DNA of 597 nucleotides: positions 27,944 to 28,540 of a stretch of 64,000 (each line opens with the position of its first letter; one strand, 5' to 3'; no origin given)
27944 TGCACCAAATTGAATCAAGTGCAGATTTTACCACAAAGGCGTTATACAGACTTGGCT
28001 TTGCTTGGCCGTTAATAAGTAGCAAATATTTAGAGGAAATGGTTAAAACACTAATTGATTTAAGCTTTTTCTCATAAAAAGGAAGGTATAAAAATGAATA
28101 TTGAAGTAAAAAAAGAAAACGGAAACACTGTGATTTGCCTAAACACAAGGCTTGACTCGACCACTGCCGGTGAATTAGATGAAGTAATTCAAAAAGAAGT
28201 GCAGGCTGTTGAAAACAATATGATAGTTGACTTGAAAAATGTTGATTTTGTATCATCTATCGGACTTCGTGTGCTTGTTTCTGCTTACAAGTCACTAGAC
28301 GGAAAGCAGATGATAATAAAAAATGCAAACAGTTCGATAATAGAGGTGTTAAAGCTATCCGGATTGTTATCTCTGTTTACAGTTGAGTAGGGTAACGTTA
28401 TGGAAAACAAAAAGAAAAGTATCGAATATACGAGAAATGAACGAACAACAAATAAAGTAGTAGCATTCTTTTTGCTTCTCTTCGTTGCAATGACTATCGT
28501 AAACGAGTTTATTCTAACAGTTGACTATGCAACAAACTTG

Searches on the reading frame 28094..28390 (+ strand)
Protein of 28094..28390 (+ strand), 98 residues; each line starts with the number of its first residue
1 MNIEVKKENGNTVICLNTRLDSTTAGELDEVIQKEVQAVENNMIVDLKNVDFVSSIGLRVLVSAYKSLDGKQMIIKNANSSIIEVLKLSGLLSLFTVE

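Call 5: search_protein_families(library=pfam, proteins=[window:28094-28390:+], max_evalue=0.001)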
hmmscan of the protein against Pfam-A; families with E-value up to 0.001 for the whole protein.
window:28094-28390:+ (98 aa): 2 families
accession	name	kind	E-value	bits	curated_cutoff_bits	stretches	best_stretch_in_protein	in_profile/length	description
PF01740.26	STAS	-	3.4e-15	56.2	22.6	1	2-97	1-99/106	STAS domain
PF13466.11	STAS_2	-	2.2e-06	28.2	29.2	1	16-91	3-79/80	STAS domain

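Call 6: search_protein_families(library=ncbifam, proteins=[window:28094-28390:+], max_evalue=0.001)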
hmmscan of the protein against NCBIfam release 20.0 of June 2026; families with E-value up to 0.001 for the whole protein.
window:28094-28390:+ (98 aa): 2 families
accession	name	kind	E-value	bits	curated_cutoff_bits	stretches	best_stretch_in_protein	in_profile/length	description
TIGR00377.1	ant_ant_sig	superfamily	2.9e-17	62.5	53.45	1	1-97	3-102/108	anti-sigma factor antagonist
TIGR02886.1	spore_II_AA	equivalog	2.2e-11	43.7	114.75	1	3-95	1-96/106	anti-sigma F factor antagonist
